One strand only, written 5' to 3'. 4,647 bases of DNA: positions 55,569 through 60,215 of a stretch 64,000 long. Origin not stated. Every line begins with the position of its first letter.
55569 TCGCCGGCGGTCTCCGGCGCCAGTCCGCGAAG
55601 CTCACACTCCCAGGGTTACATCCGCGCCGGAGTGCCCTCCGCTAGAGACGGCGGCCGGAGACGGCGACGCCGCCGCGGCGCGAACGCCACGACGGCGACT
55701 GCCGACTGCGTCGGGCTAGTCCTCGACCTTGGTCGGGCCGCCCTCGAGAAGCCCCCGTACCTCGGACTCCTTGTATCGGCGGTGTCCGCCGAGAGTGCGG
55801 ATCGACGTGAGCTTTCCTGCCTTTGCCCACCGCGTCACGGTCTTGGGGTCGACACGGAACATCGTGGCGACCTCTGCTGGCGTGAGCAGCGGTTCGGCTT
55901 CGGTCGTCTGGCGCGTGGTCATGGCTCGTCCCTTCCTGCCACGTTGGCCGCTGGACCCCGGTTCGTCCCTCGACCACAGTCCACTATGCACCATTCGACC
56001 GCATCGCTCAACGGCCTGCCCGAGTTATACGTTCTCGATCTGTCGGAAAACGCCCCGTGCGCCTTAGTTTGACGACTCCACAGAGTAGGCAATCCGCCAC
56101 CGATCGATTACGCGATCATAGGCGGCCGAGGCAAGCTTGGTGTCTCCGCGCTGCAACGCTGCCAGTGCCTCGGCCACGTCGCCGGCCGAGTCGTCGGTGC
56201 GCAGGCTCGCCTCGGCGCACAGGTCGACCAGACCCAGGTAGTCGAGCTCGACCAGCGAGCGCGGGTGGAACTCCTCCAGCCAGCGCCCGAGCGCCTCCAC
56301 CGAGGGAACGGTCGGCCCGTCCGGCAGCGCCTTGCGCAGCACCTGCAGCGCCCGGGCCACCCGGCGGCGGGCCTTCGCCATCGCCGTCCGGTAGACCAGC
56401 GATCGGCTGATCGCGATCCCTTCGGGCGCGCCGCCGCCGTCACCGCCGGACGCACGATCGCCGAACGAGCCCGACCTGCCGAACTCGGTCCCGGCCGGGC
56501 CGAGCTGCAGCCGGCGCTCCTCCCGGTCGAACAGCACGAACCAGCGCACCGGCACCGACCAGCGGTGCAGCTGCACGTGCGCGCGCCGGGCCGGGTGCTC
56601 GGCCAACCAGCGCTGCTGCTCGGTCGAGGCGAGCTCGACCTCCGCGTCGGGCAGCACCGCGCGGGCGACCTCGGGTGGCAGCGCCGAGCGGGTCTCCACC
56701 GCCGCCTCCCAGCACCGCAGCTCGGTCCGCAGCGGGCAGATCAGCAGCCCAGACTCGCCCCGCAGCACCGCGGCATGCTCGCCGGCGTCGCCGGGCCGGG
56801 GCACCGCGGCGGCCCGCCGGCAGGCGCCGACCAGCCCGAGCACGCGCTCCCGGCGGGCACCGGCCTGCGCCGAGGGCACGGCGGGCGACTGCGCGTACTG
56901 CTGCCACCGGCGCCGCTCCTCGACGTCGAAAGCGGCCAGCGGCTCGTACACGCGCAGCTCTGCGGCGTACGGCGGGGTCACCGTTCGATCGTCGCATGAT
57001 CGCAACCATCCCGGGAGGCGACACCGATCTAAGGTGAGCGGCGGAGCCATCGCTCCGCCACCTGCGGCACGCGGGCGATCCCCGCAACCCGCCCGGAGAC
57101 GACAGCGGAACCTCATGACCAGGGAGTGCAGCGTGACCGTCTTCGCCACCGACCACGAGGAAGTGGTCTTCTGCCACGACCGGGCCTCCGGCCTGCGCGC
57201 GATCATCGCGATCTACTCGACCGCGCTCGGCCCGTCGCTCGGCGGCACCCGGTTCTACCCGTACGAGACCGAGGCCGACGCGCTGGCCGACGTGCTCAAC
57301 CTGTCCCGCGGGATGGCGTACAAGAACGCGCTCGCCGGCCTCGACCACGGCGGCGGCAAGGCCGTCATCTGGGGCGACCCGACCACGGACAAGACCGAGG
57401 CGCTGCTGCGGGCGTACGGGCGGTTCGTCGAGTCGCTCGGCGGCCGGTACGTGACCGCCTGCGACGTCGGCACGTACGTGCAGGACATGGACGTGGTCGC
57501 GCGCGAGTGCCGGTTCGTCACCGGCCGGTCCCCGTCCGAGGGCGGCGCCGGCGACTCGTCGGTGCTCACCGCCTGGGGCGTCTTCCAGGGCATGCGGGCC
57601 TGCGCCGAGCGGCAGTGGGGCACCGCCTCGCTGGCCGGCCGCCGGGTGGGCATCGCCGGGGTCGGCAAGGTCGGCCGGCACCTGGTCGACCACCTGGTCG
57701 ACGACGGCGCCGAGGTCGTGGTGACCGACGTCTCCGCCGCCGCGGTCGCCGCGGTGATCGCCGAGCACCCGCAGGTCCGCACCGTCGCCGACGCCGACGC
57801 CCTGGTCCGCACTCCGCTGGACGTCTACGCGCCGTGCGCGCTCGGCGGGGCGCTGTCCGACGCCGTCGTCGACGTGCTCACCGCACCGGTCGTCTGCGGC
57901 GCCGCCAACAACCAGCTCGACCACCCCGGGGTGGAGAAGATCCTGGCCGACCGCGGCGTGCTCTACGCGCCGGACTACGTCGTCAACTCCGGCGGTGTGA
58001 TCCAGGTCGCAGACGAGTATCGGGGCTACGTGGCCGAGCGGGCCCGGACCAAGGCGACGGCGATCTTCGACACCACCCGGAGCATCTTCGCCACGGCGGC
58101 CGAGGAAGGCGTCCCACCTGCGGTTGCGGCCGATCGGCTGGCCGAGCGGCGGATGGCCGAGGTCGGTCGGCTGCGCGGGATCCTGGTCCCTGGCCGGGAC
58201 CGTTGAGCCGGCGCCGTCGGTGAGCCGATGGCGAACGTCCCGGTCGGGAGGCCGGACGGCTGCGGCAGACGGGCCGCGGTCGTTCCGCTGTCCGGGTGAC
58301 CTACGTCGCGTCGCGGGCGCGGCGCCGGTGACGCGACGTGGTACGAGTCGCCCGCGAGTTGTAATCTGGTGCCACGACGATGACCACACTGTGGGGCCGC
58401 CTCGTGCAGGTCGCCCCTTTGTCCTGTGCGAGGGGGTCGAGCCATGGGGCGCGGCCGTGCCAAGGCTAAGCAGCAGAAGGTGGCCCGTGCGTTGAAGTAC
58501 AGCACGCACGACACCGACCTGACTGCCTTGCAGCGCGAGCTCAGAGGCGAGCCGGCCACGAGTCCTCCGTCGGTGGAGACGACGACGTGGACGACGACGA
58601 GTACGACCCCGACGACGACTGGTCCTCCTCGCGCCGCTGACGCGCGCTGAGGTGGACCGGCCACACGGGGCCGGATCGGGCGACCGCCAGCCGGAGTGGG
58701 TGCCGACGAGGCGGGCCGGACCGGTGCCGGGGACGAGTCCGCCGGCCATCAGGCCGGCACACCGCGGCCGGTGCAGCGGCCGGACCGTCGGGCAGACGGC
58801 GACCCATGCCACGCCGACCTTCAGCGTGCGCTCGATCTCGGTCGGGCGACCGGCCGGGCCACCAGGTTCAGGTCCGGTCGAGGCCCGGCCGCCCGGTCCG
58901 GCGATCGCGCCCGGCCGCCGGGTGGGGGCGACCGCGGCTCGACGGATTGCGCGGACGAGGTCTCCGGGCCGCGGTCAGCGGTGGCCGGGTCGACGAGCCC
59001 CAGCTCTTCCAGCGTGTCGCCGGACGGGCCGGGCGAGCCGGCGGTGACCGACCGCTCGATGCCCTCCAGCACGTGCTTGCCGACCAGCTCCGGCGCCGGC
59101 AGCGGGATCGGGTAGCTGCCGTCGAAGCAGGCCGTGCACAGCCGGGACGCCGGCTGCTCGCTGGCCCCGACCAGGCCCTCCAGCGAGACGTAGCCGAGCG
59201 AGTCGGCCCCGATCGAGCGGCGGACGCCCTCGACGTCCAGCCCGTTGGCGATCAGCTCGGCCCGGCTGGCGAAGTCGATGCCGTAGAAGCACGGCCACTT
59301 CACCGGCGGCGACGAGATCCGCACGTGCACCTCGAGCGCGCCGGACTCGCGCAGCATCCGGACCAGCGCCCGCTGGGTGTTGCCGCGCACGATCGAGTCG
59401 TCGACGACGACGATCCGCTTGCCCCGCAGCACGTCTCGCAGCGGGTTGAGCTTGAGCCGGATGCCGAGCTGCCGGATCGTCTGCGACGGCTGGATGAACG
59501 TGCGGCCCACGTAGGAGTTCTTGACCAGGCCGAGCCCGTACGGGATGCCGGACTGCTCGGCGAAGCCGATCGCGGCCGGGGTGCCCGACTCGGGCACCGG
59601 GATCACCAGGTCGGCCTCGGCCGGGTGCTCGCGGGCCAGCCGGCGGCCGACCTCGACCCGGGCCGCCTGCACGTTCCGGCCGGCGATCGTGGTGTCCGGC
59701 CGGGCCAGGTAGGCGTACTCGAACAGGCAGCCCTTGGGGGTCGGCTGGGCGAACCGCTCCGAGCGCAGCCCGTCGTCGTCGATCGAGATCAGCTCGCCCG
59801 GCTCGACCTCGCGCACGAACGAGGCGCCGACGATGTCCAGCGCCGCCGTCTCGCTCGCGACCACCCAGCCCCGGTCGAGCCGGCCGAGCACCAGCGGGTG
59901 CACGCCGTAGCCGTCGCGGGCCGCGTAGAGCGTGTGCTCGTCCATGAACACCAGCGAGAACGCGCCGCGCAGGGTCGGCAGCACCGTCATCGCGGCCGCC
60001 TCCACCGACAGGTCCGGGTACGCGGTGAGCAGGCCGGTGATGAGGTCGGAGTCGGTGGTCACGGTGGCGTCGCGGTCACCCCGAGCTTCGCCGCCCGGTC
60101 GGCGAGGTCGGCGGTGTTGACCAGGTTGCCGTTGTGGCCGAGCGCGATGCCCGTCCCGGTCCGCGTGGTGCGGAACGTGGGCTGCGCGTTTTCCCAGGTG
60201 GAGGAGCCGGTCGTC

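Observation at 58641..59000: purM is reduced to a ~150-bp 3' remnant inside the conserved purF-purM-DUF3073 locus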

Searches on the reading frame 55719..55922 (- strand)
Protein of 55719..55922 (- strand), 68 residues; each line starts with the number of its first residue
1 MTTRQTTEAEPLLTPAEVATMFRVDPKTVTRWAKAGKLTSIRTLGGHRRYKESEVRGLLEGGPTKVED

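Call 13: find_encoding_contigs(protein=window:55719-55922:-, flank=10000, max_places=6)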
Protein seq(68 aa) (68 aa): 19 contigs read that carry it; 6 places shown.
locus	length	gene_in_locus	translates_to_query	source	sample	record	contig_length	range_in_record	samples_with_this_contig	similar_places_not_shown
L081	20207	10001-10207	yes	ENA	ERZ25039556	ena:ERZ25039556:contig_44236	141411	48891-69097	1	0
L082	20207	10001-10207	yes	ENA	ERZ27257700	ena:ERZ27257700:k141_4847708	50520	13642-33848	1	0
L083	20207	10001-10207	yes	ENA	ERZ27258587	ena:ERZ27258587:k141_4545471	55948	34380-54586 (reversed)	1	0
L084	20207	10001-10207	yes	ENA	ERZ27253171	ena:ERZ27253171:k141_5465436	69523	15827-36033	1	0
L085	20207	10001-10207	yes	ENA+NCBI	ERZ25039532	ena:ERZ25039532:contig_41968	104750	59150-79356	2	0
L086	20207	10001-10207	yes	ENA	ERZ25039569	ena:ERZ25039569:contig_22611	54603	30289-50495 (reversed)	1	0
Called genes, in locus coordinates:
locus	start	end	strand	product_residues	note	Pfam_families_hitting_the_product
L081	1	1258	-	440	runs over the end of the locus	PF01565:FAD_binding_4, PF02913:FAD-oxidase_C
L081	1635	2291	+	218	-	PF13507:GATase_5, PF07685:GATase_3 (weak)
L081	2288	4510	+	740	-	PF18072:FGAR-AT_linker, PF00586:AIRS, PF02769:AIRS_C, PF00586:AIRS, PF02769:AIRS_C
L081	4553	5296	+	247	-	PF11716:MDMPI_N, PF12867:DinB_2 (weak), PF17844:SCP_3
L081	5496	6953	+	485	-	PF13522:GATase_6, PF13537:GATase_7, PF00156:Pribosyltran (weak)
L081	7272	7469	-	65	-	PF11273:DUF3073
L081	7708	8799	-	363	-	PF02812:ELFV_dehydrog_N, PF00208:ELFV_dehydrog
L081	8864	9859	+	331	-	PF26312:DUF8083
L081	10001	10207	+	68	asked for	PF12728:HTH_17, PF13411:MerR_1 (weak), PF00376:MerR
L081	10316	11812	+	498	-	PF00657:Lipase_GDSL, PF13472:Lipase_GDSL_2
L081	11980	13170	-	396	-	PF02771:Acyl-CoA_dh_N, PF02770:Acyl-CoA_dh_M, PF00441:Acyl-CoA_dh_1, PF08028:Acyl-CoA_dh_2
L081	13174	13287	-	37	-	-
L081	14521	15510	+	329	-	-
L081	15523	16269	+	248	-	PF25213:HVO_A0261_N (weak), PF00392:GntR, PF13545:HTH_Crp_2 (weak), PF08220:HTH_DeoR (faint), PF07702:UTRA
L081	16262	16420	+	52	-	-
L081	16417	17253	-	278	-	PF00583:Acetyltransf_1, PF13508:Acetyltransf_7 (weak)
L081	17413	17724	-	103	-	-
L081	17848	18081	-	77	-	-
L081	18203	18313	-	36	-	-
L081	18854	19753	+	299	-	-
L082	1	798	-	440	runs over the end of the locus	PF01565:FAD_binding_4, PF02913:FAD-oxidase_C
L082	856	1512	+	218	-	PF13507:GATase_5, PF07685:GATase_3 (weak)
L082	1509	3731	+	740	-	PF18072:FGAR-AT_linker, PF00586:AIRS, PF02769:AIRS_C, PF00586:AIRS, PF02769:AIRS_C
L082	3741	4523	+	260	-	PF11716:MDMPI_N, PF12867:DinB_2, PF17844:SCP_3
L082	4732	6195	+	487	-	PF13522:GATase_6, PF13537:GATase_7, PF00156:Pribosyltran (weak)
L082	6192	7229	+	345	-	PF00586:AIRS, PF02769:AIRS_C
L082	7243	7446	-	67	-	PF11273:DUF3073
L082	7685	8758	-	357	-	PF02812:ELFV_dehydrog_N, PF00208:ELFV_dehydrog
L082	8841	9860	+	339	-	-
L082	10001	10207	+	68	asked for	PF12728:HTH_17, PF13411:MerR_1 (weak), PF00376:MerR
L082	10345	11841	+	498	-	PF00657:Lipase_GDSL, PF13472:Lipase_GDSL_2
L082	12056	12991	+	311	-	PF04199:Cyclase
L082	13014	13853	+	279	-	PF00378:ECH_1, PF16113:ECH_2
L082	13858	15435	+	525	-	PF00501:AMP-binding, PF13193:AMP-binding_C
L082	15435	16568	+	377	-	PF02771:Acyl-CoA_dh_N, PF02770:Acyl-CoA_dh_M, PF00441:Acyl-CoA_dh_1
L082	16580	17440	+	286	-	PF00441:Acyl-CoA_dh_1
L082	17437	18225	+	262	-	PF00378:ECH_1, PF16113:ECH_2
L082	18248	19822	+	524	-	PF00501:AMP-binding, PF13193:AMP-binding_C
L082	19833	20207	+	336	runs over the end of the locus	PF00296:Bac_luciferase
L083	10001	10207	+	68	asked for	PF12728:HTH_17, PF13411:MerR_1 (weak), PF00376:MerR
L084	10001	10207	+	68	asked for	PF12728:HTH_17, PF13411:MerR_1 (weak), PF00376:MerR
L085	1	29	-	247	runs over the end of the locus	PF00106:adh_short, PF13561:adh_short_C2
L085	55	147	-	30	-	PF02913:FAD-oxidase_C (weak)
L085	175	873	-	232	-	-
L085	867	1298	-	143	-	PF01565:FAD_binding_4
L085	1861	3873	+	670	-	PF00586:AIRS (weak)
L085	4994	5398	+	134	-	PF07398:MDMPI_C (weak), PF17844:SCP_3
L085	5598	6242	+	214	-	PF13522:GATase_6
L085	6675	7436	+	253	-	-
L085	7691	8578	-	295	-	PF02812:ELFV_dehydrog_N, PF00208:ELFV_dehydrog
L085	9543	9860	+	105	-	PF26312:DUF8083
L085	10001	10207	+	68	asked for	PF12728:HTH_17, PF13411:MerR_1 (weak), PF00376:MerR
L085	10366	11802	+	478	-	PF00657:Lipase_GDSL, PF13472:Lipase_GDSL_2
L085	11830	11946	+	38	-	-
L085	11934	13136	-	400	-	PF02771:Acyl-CoA_dh_N, PF02770:Acyl-CoA_dh_M, PF00441:Acyl-CoA_dh_1, PF08028:Acyl-CoA_dh_2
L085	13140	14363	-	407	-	PF02515:CoA_transf_3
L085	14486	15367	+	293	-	-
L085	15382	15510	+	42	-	-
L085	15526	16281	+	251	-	PF00392:GntR, PF25213:HVO_A0261_N (faint), PF13545:HTH_Crp_2 (weak), PF12802:MarR_2 (faint), PF08220:HTH_DeoR (faint), PF07702:UTRA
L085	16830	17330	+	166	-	PF00501:AMP-binding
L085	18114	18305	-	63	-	-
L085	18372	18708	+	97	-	PF08281:Sigma70_r4_2, PF00196:GerE, PF13384:HTH_23 (faint)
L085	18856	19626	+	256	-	PF00378:ECH_1, PF16113:ECH_2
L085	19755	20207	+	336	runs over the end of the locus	PF08545:ACP_syn_III, PF08541:ACP_syn_III_C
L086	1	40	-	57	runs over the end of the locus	PF02913:FAD-oxidase_C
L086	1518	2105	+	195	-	PF13507:GATase_5, PF07685:GATase_3 (faint)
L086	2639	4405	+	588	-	PF00586:AIRS (weak), PF02769:AIRS_C, PF00586:AIRS (weak)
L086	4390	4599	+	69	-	-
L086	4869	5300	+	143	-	PF17844:SCP_3, PF07398:MDMPI_C (weak)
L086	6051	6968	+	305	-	PF00156:Pribosyltran (weak)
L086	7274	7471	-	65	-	PF11273:DUF3073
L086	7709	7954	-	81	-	-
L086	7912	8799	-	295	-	PF02812:ELFV_dehydrog_N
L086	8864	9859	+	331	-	PF26312:DUF8083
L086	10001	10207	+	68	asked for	PF12728:HTH_17, PF13411:MerR_1 (weak), PF00376:MerR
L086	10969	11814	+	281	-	PF00657:Lipase_GDSL, PF13472:Lipase_GDSL_2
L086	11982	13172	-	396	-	PF02771:Acyl-CoA_dh_N, PF02770:Acyl-CoA_dh_M, PF00441:Acyl-CoA_dh_1, PF08028:Acyl-CoA_dh_2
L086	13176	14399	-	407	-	PF02515:CoA_transf_3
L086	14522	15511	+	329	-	-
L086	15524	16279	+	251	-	PF25213:HVO_A0261_N (weak), PF00392:GntR, PF13545:HTH_Crp_2 (weak), PF08220:HTH_DeoR (faint)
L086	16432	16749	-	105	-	-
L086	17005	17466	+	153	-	PF02803:Thiolase_C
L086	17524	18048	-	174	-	PF00583:Acetyltransf_1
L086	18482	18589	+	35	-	-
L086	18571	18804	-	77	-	-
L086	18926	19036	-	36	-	-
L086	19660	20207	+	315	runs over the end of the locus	-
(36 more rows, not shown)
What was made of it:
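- The lineage was assembled from several different samples (call 13).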

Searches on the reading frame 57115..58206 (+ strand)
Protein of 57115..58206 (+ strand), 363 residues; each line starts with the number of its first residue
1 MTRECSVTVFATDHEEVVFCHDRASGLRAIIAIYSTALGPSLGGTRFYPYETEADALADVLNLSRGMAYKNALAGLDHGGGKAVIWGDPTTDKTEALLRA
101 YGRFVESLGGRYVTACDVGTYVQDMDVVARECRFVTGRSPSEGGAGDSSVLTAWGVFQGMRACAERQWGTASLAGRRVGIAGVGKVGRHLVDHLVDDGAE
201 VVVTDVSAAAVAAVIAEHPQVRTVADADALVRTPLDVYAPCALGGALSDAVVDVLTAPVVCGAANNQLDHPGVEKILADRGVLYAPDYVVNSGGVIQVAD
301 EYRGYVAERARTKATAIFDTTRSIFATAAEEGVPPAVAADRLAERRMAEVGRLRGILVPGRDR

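Call 41: find_encoding_contigs(protein=window:57115-58206:+, flank=10000, max_places=4)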
Protein window:57115-58206:+ (363 aa): no gene with exactly this product is on record in the collection.
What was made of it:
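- Tried and rejected: It is not on record (call 41).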

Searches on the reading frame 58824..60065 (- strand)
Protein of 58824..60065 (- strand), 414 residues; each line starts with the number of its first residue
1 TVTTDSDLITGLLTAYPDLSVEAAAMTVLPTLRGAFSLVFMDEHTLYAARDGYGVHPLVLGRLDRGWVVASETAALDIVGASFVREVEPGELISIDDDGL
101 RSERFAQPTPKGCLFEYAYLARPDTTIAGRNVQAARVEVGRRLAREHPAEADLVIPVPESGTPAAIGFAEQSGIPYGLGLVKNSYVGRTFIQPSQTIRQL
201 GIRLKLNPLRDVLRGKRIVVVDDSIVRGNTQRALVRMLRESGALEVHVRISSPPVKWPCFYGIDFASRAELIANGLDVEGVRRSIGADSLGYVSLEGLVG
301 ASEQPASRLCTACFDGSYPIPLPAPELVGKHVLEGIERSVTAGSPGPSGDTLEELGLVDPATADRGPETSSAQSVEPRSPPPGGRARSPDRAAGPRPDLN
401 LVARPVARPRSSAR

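Call 5: find_related_loci(query=window:58824-60065:-, collection=genome_contigs, flank=6000)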
Query seq(414 aa) (414 aa) in genome_contigs; peptide patterns used: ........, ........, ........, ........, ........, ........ (x = any residue, [..] = any of these).
600 stretches matched a pattern (row limit reached: there are more); 475 encode a relative of the query (tblastn E <= 1e-3); the best 80 are kept; 80 distinct loci.
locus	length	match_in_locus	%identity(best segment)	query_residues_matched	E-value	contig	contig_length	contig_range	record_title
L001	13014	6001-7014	86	3-340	0e+0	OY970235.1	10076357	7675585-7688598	MAG: uncultured Actinomycetota bacterium isolate MFD03066.bin.c.1 genome assembly, chromosome: 1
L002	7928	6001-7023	84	3-345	0e+0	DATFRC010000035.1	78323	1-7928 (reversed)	MAG TPA_asm: Jatrophihabitantaceae bacterium isolate SMAG_U9347 k141_3233878, whole genome shotgun sequence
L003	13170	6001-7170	74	3-397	0e+0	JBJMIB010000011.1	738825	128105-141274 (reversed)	MAG: Jatrophihabitantaceae bacterium isolate H2_16_all_fractions_metab_126_69_30 k255_1949068, whole genome shotgun sequ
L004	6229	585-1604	83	3-342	0e+0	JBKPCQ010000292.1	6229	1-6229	MAG: Actinomycetota bacterium isolate GB_EKS_MAG_00047 GB_EKS_000001310653, whole genome shotgun sequence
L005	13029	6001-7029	80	3-345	0e+0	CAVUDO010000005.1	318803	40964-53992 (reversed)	MAG: uncultured Actinomycetota bacterium isolate MFD02840.bin.1.295 genome assembly, contig: contig_23142, whole genome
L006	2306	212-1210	86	3-335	0e+0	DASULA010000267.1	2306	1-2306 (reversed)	MAG TPA_asm: Mycobacteriales bacterium isolate SMAG_U1532 k141_1527928, whole genome shotgun sequence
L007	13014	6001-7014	83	3-340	0e+0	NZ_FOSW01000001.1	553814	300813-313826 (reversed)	Geodermatophilus ruber strain DSM 45317, whole genome shotgun sequence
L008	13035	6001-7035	81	2-346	0e+0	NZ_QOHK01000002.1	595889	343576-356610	Blastococcus sp. TF02-8 NODE_2_length_595889_cov_719.088947, whole genome shotgun sequence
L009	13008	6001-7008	80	1-336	0e+0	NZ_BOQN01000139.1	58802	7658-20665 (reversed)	Paractinoplanes toevensis strain NBRC 105298 sequence139, whole genome shotgun sequence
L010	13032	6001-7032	81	3-346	0e+0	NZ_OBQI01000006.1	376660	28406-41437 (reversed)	Blastococcus aggregatus strain DSM 4725, whole genome shotgun sequence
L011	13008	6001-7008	81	1-336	0e+0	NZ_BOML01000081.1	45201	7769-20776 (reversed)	Paractinoplanes durhamensis strain NBRC 14914 sequence081, whole genome shotgun sequence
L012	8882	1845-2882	81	1-346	0e+0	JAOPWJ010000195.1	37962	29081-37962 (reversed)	MAG: Blastococcus sp. isolate RYN_171 scaffold_995905, whole genome shotgun sequence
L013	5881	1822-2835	83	3-340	0e+0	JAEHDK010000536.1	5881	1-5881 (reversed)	MAG: Micromonosporaceae bacterium isolate EFPC_2 k127_13643573, whole genome shotgun sequence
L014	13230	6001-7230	71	1-396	0e+0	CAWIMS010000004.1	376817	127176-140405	MAG: uncultured Actinomycetota bacterium isolate MFD04944.bin.1.282 genome assembly, contig: contig_30082, whole genome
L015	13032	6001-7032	82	3-347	0e+0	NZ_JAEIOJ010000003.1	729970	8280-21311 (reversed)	Umezawaea beigongshangensis strain REN6 NODE_3_length_729970_cov_198.923979, whole genome shotgun sequence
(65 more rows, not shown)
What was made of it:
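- On Purine-auxotroph genome (loss of the de novo pathway): The genome-collection scan cap was already used (call 5).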
